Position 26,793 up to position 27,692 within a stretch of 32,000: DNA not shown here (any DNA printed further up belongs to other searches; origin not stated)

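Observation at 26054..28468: GATC-type restriction-modification cassette whose middle slot holds an unrecognisable 199-aa protein instead of a second methyltransferase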

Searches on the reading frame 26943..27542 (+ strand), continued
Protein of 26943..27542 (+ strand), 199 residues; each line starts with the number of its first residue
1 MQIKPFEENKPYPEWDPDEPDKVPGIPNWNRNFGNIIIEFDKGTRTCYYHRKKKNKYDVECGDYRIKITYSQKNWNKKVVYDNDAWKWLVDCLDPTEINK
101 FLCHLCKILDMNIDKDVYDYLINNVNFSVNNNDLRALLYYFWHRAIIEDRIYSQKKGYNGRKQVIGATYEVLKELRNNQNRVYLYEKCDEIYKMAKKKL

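Call 67: fold_search(model_id=the predicted structure, library=pdb)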
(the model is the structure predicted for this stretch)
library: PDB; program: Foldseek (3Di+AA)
matches with E <= 10: 151; with E <= 0.001: 0
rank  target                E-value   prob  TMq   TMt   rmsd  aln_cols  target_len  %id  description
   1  3lyq_B                1.9e-01  0.13  0.19  0.20  17.4       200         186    9  Crystal structure of IpgB2 from Shigella flexneri (released 2010-03-31)
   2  4yaa                  3.0e-01  0.08  0.15  0.11  17.6       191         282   12  YopH W354Y Yersinia enterocolitica PTPase apo form (released 2015-10-28)
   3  4z6b                  3.0e-01  0.06  0.13  0.10  17.8       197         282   10  YopH W354H Yersinia enterocolitica PTPase in the apo form (released 2015-10-28)
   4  1pa9                  4.1e-01  0.05  0.13  0.10  17.9       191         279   12  Yersinia Protein-Tyrosine Phosphatase complexed with pNCS (Yop51,Pasteurella X,Ptpase,Yop51delta162) (Catalytic Domain,  (released 2003-11-04)
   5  1yts                  5.4e-01  0.05  0.15  0.12  17.1       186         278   14  A LIGAND-INDUCED CONFORMATIONAL CHANGE IN THE YERSINIA PROTEIN TYROSINE PHOSPHATASE (released 1995-07-10)
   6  1wlm_MODEL_1_A        8.6e-01  0.06  0.15  0.17  12.3       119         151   12  Solution structure of mouse CGI-38 protein (released 2005-07-12)
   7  6dt6                  9.2e-01  0.05  0.15  0.11  17.3       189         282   10  Crystal Structure of the YopH PTP1B Chimera 3 PTPase bound to vanadate (released 2018-08-29)
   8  8rna_F                9.2e-01  0.03  0.14  0.06  14.3       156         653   10  Influenza B polymerase apo-trimer (released 2024-09-11)
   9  7tcd                  1.0e+00  0.04  0.17  0.10  22.5       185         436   10  LOV2-DARPIN fusion: D13 (released 2023-07-05)
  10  8rn1_C                1.0e+00  0.04  0.13  0.06  14.7       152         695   10  Influenza B polymerase, monomeric encapsidase with 5' cRNA hook bound (released 2024-09-11)
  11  1ich                  1.2e+00  0.06  0.13  0.23  11.9       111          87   18  SOLUTION STRUCTURE OF THE TUMOR NECROSIS FACTOR RECEPTOR-1 DEATH DOMAIN (released 2002-04-01)
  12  4q46_A                1.3e+00  0.02  0.11  0.12  15.4       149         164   10  The second structure of Influenza B PB2 cap-binding domain complex with GDP (released 2015-02-25)
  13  4cb7_A                1.5e+00  0.03  0.13  0.15  14.6       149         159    8  Structure of Influenza A H5N1 PB2 cap-binding domain with bound cap analogue (compound 8e) (released 2013-10-30)
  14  6qpf_I                1.5e+00  0.02  0.12  0.06  14.8       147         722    8  Influenza A virus Polymerase Heterotrimer A/duck/Fujian/01/2002(H5N1) (released 2019-09-04)
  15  8f2r_D                1.9e+00  0.07  0.21  0.21  15.3       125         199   10  Human CCC complex (released 2023-05-24)
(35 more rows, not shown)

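Call 68: fold_search(model_id=the predicted structure, library=viral)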
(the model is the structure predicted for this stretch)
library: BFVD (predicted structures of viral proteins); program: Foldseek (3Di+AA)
matches with E <= 10: 261; with E <= 0.001: 0
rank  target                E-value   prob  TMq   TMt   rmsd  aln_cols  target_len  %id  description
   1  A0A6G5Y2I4            1.4e-01  0.08  0.13  0.14  15.7       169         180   11  (no name in the UniProt tables at hand)
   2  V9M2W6                4.3e-01  0.06  0.16  0.17  12.3       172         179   13  Inclusion body matrix protein (Fragment) [Carnation etched ring virus]
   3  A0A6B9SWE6            4.8e-01  0.03  0.13  0.12  26.5       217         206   12  (no name in the UniProt tables at hand)
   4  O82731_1              5.4e-01  0.08  0.20  0.04  18.3       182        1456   10  ORFA+B [Vicia faba endornavirus]
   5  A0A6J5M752            6.4e-01  0.08  0.17  0.12  21.9       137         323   14  Uncharacterized protein [uncultured Caudovirales phage]
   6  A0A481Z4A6            7.2e-01  0.04  0.12  0.11  14.9       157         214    8  Formamidopyrimidine-DNA glycosylase H2TH domain protein (Fragment) [Pithovirus LCPAC103]
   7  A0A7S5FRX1            8.5e-01  0.20  0.13  0.38   5.0        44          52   11  (no name in the UniProt tables at hand)
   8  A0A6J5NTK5            9.0e-01  0.02  0.14  0.06  17.9       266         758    8  Uncharacterized protein [uncultured Caudovirales phage]
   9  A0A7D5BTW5            1.0e+00  0.07  0.14  0.18  13.7       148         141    9  (no name in the UniProt tables at hand)
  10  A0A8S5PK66            1.1e+00  0.21  0.16  0.23   5.5        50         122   14  Uncharacterized protein [Siphoviridae sp. ctOSJ35]
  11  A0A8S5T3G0            1.1e+00  0.06  0.21  0.24  14.4       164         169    8  Restriction alleviation protein [Siphoviridae sp. ctXYk3]
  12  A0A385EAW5            1.2e+00  0.04  0.15  0.16  17.6       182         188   11  Uncharacterized protein [Caulobacter phage CcrPW]
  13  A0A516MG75            1.3e+00  0.06  0.18  0.23  13.9       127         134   12  (no name in the UniProt tables at hand)
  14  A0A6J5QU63            1.4e+00  0.06  0.17  0.17  15.7       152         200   11  PI-PLC Y-box domain-containing protein [uncultured Caudovirales phage]
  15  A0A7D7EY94            1.4e+00  0.06  0.14  0.06  14.5       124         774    8  Polymerase PB2 [Hemipteran orthomyxo-related virus OKIAV188]
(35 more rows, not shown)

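Call 70: find_encoding_contigs(protein=P0002, flank=6000)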
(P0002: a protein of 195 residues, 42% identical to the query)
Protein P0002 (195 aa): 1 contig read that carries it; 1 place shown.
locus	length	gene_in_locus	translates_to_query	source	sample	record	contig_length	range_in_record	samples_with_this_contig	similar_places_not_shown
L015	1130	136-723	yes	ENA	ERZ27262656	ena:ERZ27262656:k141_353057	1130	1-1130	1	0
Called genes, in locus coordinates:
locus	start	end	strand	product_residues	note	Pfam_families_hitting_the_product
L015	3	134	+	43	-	?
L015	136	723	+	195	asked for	-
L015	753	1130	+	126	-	?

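Call 73: find_encoding_contigs(protein=P0018, flank=6000)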
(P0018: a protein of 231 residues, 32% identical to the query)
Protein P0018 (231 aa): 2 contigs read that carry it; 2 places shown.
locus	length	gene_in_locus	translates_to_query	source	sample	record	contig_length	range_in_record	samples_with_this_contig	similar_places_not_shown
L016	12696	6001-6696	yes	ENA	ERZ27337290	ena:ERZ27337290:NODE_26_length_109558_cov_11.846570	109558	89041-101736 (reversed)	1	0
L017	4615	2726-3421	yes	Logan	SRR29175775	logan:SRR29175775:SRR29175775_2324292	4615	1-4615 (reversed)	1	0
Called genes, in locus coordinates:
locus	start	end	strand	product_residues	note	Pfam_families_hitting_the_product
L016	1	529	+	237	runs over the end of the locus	-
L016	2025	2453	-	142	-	-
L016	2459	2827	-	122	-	-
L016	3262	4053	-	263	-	-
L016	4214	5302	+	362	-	PF19961:EAD8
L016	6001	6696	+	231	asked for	-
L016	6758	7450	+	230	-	-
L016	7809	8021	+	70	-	-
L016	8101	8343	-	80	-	PF13443:HTH_26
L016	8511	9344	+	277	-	PF01555:N6_N4_Mtase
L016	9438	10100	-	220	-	-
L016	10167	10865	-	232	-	-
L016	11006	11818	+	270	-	PF02086:MethyltransfD12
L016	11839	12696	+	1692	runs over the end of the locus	PF05729:NACHT (faint), PF13191:AAA_16, PF13424:TPR_12 (faint), PF24883:NPHP3_N, PF14559:TPR_19 (faint), PF13181:TPR_8 (faint)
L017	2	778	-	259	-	?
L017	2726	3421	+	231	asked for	-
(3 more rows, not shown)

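Call 74: find_encoding_contigs(protein=P0012, flank=6000)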
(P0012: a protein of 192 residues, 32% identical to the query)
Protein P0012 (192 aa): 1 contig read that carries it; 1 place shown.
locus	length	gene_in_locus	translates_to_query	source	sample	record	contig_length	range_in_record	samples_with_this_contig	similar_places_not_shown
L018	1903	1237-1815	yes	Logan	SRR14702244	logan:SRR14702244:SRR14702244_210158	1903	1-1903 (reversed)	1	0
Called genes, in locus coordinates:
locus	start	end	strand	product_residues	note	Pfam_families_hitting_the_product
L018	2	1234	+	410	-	?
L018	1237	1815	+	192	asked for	-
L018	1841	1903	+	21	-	?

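Call 75: search_protein_families(library=pfam, proteins=[L018:2-1234:+, L015:753-1130:+, L016:6758-7447:+, L016:4214-5299:+, L016:9438-10097:-, L016:10167-10862:-, L016:7809-8018:+, L016:3262-4050:-], max_evalue=0.1)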
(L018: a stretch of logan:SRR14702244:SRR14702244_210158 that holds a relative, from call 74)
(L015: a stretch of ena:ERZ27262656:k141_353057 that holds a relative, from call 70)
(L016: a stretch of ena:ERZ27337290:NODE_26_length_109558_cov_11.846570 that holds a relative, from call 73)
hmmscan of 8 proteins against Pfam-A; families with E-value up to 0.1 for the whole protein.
L018:2-1234:+ (410 aa): 2 families
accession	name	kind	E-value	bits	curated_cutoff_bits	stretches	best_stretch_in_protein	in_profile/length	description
PF01555.25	N6_N4_Mtase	-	1.1e-33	117.5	26.7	1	2-279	24-218/221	DNA methylase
PF10707.15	YrbL-PhoP_reg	-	0.021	14.9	31.5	1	8-77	107-175/185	PhoP regulatory network protein YrbL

L015:753-1130:+ (126 aa): 1 family
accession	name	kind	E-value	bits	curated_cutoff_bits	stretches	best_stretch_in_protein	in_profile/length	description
PF05066.19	HARE-HTH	-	3.1e-15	56.7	25.9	1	5-71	3-64/71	HB1, ASXL, restriction endonuclease HTH domain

L016:6758-7447:+ (230 aa): 1 family
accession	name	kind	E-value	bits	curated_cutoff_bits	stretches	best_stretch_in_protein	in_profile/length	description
PF02976.21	MutH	-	0.03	14.6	23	1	58-118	18-77/103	DNA mismatch repair enzyme MutH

L016:4214-5299:+ (362 aa): 1 family
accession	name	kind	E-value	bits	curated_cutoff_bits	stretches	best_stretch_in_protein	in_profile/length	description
PF19961.5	EAD8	-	3.7e-08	34.4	27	1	16-93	4-81/96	Effector-associated domain 8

L016:9438-10097:- (219 aa): 1 family
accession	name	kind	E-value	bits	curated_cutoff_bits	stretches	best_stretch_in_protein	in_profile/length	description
PF02976.21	MutH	-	0.028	14.7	23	1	58-114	19-74/103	DNA mismatch repair enzyme MutH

L016:10167-10862:- (231 aa): 0 families

L016:7809-8018:+ (70 aa): 0 families

L016:3262-4050:- (262 aa): 2 families
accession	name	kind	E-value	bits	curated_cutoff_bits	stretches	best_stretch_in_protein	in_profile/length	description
PF04492.19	Phage_rep_O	-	0.0031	18.5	28.7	1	37-91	28-82/95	Bacteriophage replication protein O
PF12852.13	Cupin_6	-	0.042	14.1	26.7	0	65-90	155-180/183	Cupin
